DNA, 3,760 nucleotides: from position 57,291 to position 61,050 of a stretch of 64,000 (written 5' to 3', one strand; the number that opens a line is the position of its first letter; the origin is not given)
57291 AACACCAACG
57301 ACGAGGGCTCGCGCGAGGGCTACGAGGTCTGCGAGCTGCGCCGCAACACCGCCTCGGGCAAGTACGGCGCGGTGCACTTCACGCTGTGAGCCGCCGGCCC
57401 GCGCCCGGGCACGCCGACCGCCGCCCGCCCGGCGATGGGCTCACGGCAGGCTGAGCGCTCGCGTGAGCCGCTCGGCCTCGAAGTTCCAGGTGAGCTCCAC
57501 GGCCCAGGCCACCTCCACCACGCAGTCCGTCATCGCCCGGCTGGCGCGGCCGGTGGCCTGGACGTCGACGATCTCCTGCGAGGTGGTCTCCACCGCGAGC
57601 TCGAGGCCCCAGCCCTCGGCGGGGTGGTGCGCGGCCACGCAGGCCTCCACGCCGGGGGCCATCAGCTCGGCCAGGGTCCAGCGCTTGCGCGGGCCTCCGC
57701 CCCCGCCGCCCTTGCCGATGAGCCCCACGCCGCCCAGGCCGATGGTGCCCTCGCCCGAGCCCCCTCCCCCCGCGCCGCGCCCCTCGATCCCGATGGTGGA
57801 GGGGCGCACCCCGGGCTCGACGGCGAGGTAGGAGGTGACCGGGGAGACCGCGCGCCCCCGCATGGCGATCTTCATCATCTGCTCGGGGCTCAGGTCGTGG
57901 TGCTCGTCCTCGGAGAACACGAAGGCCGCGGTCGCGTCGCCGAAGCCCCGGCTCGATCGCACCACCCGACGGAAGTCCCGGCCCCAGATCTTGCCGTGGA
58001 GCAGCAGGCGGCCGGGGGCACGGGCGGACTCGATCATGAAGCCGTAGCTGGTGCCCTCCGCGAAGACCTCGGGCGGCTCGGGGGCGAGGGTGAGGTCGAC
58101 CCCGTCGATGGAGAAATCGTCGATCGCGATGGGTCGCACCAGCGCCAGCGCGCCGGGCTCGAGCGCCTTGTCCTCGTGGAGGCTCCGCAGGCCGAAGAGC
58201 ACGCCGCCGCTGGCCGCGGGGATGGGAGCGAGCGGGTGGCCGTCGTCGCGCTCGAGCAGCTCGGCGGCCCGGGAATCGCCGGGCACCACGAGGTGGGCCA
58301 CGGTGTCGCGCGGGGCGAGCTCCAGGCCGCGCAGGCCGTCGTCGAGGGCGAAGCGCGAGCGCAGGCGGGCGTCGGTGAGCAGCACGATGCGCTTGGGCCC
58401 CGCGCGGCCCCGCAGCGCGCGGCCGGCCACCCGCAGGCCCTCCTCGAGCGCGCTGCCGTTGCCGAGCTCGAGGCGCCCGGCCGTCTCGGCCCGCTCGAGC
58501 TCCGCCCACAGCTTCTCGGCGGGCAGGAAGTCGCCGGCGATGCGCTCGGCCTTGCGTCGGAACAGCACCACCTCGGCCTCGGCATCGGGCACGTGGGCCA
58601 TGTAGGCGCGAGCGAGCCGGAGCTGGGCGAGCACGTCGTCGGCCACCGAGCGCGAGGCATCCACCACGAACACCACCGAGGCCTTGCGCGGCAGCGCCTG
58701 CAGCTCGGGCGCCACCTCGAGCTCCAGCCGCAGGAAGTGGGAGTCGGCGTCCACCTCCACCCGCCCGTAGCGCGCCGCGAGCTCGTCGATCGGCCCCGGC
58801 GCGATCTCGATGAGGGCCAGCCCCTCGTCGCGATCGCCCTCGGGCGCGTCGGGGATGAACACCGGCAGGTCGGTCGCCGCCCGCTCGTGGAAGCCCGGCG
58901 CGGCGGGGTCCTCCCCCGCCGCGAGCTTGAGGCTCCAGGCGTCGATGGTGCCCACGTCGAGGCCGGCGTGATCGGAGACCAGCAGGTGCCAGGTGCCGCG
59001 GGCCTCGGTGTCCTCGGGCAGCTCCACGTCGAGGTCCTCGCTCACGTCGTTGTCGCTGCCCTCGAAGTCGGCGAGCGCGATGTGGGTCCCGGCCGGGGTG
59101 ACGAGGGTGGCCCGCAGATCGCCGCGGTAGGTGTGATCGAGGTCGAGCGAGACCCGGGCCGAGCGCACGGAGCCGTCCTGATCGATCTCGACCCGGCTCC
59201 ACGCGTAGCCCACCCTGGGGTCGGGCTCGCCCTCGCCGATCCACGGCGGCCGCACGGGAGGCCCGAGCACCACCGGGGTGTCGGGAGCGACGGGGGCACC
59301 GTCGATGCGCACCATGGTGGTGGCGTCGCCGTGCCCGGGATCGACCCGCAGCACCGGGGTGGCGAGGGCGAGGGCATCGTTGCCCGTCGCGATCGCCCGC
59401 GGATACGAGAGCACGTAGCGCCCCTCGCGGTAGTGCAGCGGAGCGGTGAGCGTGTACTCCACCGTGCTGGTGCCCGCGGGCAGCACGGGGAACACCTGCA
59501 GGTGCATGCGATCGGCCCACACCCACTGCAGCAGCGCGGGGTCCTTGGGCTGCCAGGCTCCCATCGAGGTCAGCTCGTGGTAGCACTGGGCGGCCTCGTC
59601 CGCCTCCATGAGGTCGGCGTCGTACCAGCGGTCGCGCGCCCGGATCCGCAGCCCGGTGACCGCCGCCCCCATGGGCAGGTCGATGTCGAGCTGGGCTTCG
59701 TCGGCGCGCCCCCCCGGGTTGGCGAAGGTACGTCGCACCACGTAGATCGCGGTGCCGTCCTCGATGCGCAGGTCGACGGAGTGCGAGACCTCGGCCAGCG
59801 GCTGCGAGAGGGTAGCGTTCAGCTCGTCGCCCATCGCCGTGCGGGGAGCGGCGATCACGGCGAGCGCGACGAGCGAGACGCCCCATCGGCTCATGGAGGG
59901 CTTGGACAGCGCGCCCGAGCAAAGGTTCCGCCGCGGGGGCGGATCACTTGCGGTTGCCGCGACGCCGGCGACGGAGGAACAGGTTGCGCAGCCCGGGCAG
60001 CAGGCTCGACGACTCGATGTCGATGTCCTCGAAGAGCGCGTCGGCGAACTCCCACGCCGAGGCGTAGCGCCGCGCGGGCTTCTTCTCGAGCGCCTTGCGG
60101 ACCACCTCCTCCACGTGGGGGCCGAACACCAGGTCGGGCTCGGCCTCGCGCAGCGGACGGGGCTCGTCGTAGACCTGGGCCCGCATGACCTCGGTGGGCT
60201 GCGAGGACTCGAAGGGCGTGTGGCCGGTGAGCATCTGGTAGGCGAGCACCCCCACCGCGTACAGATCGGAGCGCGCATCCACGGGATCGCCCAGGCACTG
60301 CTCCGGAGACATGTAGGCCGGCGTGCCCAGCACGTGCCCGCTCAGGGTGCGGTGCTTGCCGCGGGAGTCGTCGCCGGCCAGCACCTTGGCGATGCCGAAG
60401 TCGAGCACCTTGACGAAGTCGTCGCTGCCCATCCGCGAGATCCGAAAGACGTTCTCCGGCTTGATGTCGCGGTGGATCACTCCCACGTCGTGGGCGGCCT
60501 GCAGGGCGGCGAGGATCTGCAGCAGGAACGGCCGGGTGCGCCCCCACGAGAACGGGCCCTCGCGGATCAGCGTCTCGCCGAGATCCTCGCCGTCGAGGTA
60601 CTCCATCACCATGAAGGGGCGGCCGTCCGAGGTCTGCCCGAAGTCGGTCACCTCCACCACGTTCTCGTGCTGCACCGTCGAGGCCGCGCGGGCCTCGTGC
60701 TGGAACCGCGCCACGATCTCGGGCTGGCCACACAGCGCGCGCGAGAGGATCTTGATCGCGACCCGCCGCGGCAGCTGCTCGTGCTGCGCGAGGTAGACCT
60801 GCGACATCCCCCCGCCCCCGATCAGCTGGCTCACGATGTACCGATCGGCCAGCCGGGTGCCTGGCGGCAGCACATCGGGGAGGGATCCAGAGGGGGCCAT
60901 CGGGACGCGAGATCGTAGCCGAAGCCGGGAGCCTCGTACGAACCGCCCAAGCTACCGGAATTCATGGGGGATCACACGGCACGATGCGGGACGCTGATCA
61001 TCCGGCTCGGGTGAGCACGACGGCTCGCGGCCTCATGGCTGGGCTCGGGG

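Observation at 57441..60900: Minimal Ser/Thr kinase directly upstream of a secreted VIT + P-domain + vWA protein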

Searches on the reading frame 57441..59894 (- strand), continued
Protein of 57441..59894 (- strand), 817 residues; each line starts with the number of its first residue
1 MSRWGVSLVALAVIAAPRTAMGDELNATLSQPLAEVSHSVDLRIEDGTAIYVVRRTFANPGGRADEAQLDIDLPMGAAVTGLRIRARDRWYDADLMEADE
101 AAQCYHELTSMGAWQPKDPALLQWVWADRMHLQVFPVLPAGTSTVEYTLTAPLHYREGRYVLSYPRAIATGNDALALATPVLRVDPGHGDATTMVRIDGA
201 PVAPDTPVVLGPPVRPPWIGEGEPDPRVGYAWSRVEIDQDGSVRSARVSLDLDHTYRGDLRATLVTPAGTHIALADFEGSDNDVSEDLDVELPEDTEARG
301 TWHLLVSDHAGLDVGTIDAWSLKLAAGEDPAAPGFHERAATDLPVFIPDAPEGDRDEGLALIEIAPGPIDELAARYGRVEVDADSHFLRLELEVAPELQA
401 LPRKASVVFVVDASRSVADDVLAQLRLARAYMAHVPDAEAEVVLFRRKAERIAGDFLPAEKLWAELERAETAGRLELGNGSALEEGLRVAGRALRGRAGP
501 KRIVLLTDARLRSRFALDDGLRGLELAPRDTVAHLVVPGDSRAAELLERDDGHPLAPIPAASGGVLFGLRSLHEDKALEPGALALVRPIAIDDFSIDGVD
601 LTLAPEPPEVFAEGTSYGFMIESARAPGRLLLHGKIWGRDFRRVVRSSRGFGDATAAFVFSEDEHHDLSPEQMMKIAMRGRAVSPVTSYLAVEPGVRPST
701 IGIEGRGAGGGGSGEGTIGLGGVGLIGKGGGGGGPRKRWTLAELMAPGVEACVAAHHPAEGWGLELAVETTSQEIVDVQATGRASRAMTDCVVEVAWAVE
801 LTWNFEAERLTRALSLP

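Call 70: search_protein_families(library=pfam, alignment_id=A4, max_evalue=0.0001)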
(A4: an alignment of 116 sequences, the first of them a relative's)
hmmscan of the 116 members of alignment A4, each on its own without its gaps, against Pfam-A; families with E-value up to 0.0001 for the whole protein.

A. member 1, L001:6369-7718:+ (450 aa): 1 family
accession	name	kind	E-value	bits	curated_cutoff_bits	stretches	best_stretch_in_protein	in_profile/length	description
PF07660.19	STN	-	3.5e-07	30.3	28.4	0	66-100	1-38/52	Secretin and TonB N terminus short domain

B. families by the number of members that match (of 116 scanned): 100 families (the first 25 are shown)
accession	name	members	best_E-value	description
PF00069.31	Pkinase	5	1.5e-48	Protein kinase domain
PF00709.27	Adenylsucc_synt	4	5.4e-61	Adenylosuccinate synthetase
PF03976.20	PPK2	3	2.4e-71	Polyphosphate kinase 2 (PPK2)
PF00067.27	p450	3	7.9e-63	Cytochrome P450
PF07714.23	PK_Tyr_Ser-Thr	3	6.6e-28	Protein tyrosine and serine/threonine kinase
PF13432.12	TPR_16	3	3.3e-07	Tetratricopeptide repeat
PF06202.20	GDE_C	2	6.4e-96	Amylo-alpha-1,6-glucosidase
PF12439.13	GDE_N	2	8.6e-56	Glycogen debranching enzyme N terminal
PF13398.12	Peptidase_M50B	2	6e-36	Peptidase M50B-like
PF02518.31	HATPase_c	2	5.4e-29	Histidine kinase-, DNA gyrase B-, and HSP90-like ATPase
PF00106.31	adh_short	2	1.6e-22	short chain dehydrogenase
PF00072.30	Response_reg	2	1.9e-21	Response regulator receiver domain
PF13561.12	adh_short_C2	2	4.9e-16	Enoyl-(Acyl carrier protein) reductase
PF00512.31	HisKA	2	1.6e-15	His Kinase A (phospho-acceptor) domain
PF14559.12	TPR_19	2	7e-10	Tetratricopeptide repeat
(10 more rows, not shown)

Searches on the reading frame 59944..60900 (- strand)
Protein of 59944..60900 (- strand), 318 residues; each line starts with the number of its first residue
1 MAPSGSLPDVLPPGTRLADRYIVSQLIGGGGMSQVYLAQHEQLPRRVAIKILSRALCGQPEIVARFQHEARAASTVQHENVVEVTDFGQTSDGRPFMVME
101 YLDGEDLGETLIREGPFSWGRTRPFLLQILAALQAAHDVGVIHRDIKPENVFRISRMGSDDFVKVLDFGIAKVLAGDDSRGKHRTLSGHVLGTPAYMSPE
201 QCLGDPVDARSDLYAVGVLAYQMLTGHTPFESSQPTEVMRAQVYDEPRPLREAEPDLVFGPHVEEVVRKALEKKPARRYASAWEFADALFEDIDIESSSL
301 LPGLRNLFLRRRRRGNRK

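Call 6: search_protein_families(library=pfam, proteins=[window:59944-60900:-], max_evalue=1)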
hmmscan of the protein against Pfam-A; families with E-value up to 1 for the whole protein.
window:59944-60900:- (318 aa): 3 families
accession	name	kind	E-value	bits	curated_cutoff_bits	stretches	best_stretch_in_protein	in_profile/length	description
PF00069.31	Pkinase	-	1.9e-44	152.5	31.7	1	21-280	1-253/263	Protein kinase domain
PF07714.23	PK_Tyr_Ser-Thr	-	4.6e-25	88.8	23.1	1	25-278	5-248/258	Protein tyrosine and serine/threonine kinase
PF01636.29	APH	-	4e-05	23.9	23.2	2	28-109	6-85/239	Phosphotransferase enzyme family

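Call 7: search_protein_families(library=ncbifam, proteins=[window:59944-60900:-], max_evalue=1)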
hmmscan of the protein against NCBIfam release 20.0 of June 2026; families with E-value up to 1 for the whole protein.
window:59944-60900:- (318 aa): 17 families
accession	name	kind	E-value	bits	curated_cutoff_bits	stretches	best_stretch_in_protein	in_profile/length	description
NF033483.0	PknB_PASTA_kin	equivalog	5.8e-89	299.6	450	1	14-289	2-265/563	Stk1 family PASTA domain-containing Ser/Thr kinase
TIGR03903.1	TOMM_kin_cyc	equivalog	1.9e-51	175.1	705.75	1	45-287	4-242/1267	TOMM system kinase/cyclase fusion protein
NF052427.1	StpK7MSMEG_1200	equivalog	5.8e-49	167.1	900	1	20-289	8-265/601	serine/threonine protein kinase StpK7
NF047741.1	antiphage_MADS6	equivalog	1.8e-46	158.9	460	2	11-134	487-605/612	methylation-associated defense system protein kinase MAD6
NF009651.0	PRK13184.1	equivalog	3.6e-36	124.5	839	1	19-291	2-289/932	serine/threonine-protein kinase PknD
NF033442.0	BREX_PglW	equivalog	2.5e-27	95.1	990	2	13-174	506-663/1391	BREX system serine/threonine kinase PglW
NF053615.1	SerThrKinAfsKStmc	equivalog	3.3e-27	95.5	1300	1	26-315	20-297/809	protein serine/threonine kinase AfsK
NF038150.1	lanthi_synth_IV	equivalog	5e-21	74.7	650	1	15-284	185-448/851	class IV lanthionine synthetase LanL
NF058632.1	SerThrKinPrkT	equivalog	1.7e-13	50.3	280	1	19-152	21-149/322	serine/threonine protein kinase PrkT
NF038151.1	lanthi_synth_III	equivalog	1.6e-12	46.6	575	1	35-238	236-437/833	class III lanthionine synthetase LanKC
NF043056.1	T4SS_LegK1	equivalog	3e-09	36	550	1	129-221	197-282/516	Dot/Icm T4SS effector kinase LegK1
TIGR03724.2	arch_bud32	equivalog_domain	5.9e-05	22.6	125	1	64-180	38-140/193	KEOPS complex kinase/ATPase Bud32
NF007174.0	PRK09605.1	equivalog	0.0002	20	447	1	64-175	381-477/535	bifunctional N(6)-L-threonylcarbamoyladenine synthase/serine/threonine protein kinase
NF011463.0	PRK14879.1-4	equivalog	0.00093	18.7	188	1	64-173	63-162/237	Kae1-associated kinase Bud32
NF041408.1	XopAU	subfamily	0.0055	16.3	450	1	123-224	331-415/498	XopAU family type III secretion system effector serine/threonine kinase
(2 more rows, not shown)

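Call 27: find_homologous_proteins(query=window:59944-60900:-, max_evalue=1e-30)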
Query window:59944-60900:- (318 aa): 7307 proteins with E <= 1e-30 among 8000 candidates; the best 120 are listed.
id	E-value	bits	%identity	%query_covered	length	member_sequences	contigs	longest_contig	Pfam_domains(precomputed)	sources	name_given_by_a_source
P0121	2.0e-194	663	100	93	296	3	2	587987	PF07714.24,PF00069.32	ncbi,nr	ncbi:MAG: serine/threonine protein kinase [Myxococcales bacterium]|nr:serine/threonine protein kinas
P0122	9.8e-170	582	82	97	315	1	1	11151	PF07714.24,PF00069.32,PF01636.30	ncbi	ncbi:MAG: serine/threonine-protein kinase [Nannocystaceae bacterium]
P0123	1.7e-151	522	75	96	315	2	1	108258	PF07714.24,PF00069.32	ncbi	ncbi:MAG: serine/threonine-protein kinase [Myxococcota bacterium]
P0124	4.9e-149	514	73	97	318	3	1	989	PF07714.24,PF00069.32,PF01636.30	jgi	jgi:serine/threonine-protein kinase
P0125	1.1e-148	513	74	97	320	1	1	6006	PF07714.24,PF00069.32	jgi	-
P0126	6.1e-147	507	73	95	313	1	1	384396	PF07714.24,PF00069.32,PF01636.30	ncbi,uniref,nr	ncbi:serine/threonine-protein kinase [Paraliomyxa miuraensis]|uniref:serine/threonine-protein kinase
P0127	1.7e-146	505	74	94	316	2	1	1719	PF07714.24,PF00069.32,PF01636.30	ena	-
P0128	5.0e-144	497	69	97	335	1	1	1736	PF07714.24,PF00069.32,PF01636.30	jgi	jgi:eukaryotic-like serine/threonine-protein kinase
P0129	7.5e-144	497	74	97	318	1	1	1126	PF07714.24,PF00069.32,PF01636.30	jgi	jgi:serine/threonine protein kinase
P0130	1.7e-143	496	73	97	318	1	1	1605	PF07714.24,PF00069.32,PF01636.30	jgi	jgi:serine/threonine protein kinase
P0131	4.3e-143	494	73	97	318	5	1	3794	PF07714.24,PF00069.32,PF01636.30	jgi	jgi:serine/threonine protein kinase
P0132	2.4e-142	492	71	97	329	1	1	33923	PF07714.24,PF00069.32,PF01636.30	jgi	jgi:serine/threonine protein kinase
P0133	9.5e-142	490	72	95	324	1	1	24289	PF07714.24,PF00069.32,PF01636.30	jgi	jgi:eukaryotic-like serine/threonine-protein kinase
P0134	9.7e-142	490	72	95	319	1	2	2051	PF07714.24,PF00069.32,PF01636.30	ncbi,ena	-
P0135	1.7e-139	482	72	97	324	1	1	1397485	PF07714.24,PF00069.32,PF01636.30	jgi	-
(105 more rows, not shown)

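Call 28: find_encoding_contigs(protein=P0122, flank=5000, max_places=1)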
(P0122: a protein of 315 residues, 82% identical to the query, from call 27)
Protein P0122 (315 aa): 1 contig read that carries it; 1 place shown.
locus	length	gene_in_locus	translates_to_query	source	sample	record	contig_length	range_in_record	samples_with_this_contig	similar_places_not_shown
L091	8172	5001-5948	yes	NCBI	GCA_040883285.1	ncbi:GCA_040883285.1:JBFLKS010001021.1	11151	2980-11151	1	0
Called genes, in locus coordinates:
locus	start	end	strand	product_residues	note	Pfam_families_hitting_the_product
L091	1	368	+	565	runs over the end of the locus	PF00005:ABC_tran, PF13304:AAA_21 (faint), PF02405:MlaE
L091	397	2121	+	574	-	-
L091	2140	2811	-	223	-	PF10979:DUF2786, PF23771:DUF7168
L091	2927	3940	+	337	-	PF08240:ADH_N, PF00107:ADH_zinc_N, PF13602:ADH_zinc_N_2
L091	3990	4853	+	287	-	PF16694:Cytochrome_P460 (faint)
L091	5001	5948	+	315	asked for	PF00069:Pkinase, PF01636:APH (faint), PF07714:PK_Tyr_Ser-Thr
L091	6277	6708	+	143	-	-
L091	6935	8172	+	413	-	PF04972:BON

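Call 29: find_encoding_contigs(protein=P0123, flank=5000, max_places=1)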
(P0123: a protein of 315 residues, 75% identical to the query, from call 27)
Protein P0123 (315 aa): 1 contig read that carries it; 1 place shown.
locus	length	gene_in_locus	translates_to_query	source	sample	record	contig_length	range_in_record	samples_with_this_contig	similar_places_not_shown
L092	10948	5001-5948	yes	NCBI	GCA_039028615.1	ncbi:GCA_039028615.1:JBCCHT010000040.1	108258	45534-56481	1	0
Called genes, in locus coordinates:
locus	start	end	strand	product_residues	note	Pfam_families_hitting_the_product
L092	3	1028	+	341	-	PF08240:ADH_N, PF00107:ADH_zinc_N, PF13602:ADH_zinc_N_2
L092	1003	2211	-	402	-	PF01590:GAF, PF13185:GAF_2, PF13492:GAF_3 (faint), PF00512:HisKA, PF02518:HATPase_c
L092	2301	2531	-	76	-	-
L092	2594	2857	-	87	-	-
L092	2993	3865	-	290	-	PF13593:SBF_like, PF01758:SBF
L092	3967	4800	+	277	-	-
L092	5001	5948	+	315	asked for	PF00069:Pkinase, PF07714:PK_Tyr_Ser-Thr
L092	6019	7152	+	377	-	-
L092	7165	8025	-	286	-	PF01510:Amidase_2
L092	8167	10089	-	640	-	-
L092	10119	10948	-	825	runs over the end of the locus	-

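Call 30: find_encoding_contigs(protein=P0126, flank=5000, max_places=1)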
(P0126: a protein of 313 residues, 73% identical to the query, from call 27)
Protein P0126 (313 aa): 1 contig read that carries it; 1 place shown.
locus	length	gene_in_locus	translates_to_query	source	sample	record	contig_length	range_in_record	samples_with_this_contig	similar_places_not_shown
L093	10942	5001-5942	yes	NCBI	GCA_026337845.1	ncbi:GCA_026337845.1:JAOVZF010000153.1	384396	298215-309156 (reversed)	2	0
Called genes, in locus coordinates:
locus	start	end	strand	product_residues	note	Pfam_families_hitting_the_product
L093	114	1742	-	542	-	PF00248:Aldo_ket_red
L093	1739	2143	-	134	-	PF14489:QueF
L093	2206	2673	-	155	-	PF00293:NUDIX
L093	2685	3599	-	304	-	PF00126:HTH_1, PF03466:LysR_substrate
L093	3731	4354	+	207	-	-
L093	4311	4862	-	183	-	PF01885:PTS_2-RNA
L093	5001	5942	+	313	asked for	PF00069:Pkinase, PF01636:APH (faint), PF07714:PK_Tyr_Ser-Thr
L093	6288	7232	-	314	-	PF25539:Bestrophin_2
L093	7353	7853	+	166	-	PF05728:UPF0227 (faint), PF12697:Abhydrolase_6 (weak), PF12146:Hydrolase_4 (faint)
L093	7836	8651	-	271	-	PF01553:Acyltransferase, PF03982:DAGAT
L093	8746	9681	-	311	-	PF00561:Abhydrolase_1, PF12146:Hydrolase_4, PF12697:Abhydrolase_6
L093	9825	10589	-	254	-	PF01520:Amidase_3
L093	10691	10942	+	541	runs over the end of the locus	-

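Call 31: find_encoding_contigs(protein=P0135, flank=5000, max_places=1)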
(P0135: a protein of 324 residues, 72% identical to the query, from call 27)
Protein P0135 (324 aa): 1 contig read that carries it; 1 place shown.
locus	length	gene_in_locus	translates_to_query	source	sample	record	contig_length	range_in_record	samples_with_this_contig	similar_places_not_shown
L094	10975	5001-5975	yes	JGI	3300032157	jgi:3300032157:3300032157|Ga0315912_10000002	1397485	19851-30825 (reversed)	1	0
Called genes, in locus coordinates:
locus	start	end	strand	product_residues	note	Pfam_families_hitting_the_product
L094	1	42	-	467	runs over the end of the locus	PF00691:OmpA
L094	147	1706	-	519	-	PF00248:Aldo_ket_red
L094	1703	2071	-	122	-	PF14489:QueF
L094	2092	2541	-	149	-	PF00293:NUDIX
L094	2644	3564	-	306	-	PF00126:HTH_1, PF03466:LysR_substrate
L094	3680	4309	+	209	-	-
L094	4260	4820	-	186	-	PF01885:PTS_2-RNA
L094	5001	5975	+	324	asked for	PF00069:Pkinase, PF01636:APH (faint), PF07714:PK_Tyr_Ser-Thr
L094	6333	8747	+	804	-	PF05954:Phage_GPD, PF04717:Phage_base_V, PF22178:Gp5_trimer_C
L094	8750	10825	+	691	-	-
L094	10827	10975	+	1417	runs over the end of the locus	PF20148:DUF6531, PF05593:RHS_repeat, PF25023:TEN_YD-shell (weak), PF05593:RHS_repeat (weak), PF25023:TEN_YD-shell (weak), PF05593:RHS_repeat (weak)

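Call 40: search_protein_families(library=padloc, proteins=[window:59944-60900:-], max_evalue=0.01)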
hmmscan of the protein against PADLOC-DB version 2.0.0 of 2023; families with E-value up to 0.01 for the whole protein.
window:59944-60900:- (318 aa): 34 families (the best 25 are shown)
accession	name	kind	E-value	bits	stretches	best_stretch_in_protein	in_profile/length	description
PDLC04042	PD-T4-6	-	1.8e-89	298.3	1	16-290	6-270/292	-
PDLC04061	PD-T4-6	-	6.6e-83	277.9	1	15-289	12-280/510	-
PDLC04060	PD-T4-6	-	5.3e-79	264.4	1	14-289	3-266/486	-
PDLC04041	PD-T4-6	-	9.2e-78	260.4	1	6-291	16-292/443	-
PDLC04053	PD-T4-6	-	4.4e-77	257.6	1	19-290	9-269/311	-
PDLC04054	PD-T4-6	-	1.2e-75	253.1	1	17-289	8-270/347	-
PDLC04043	PD-T4-6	-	5.1e-74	248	1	17-297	13-281/452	-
PDLC04039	PD-T4-6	-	1.4e-69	233.3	1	14-289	10-272/458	-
PDLC04052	PD-T4-6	-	6.4e-69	231.4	1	15-285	5-269/496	-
PDLC04047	PD-T4-6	-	1.3e-66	223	1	15-296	6-276/327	-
PDLC04057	PD-T4-6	-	1.8e-62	209.8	1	14-290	3-268/443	-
PDLC04048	PD-T4-6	-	4.6e-62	208.4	1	16-290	7-270/354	-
PDLC04040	PD-T4-6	-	5.1e-62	208.3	1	26-287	1-260/547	-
PDLC04138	mad6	-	2.4e-59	199.9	1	16-279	48-301/659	mads_6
PDLC01088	C3a189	-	6.6e-56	188.3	1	25-281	3-250/840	kinase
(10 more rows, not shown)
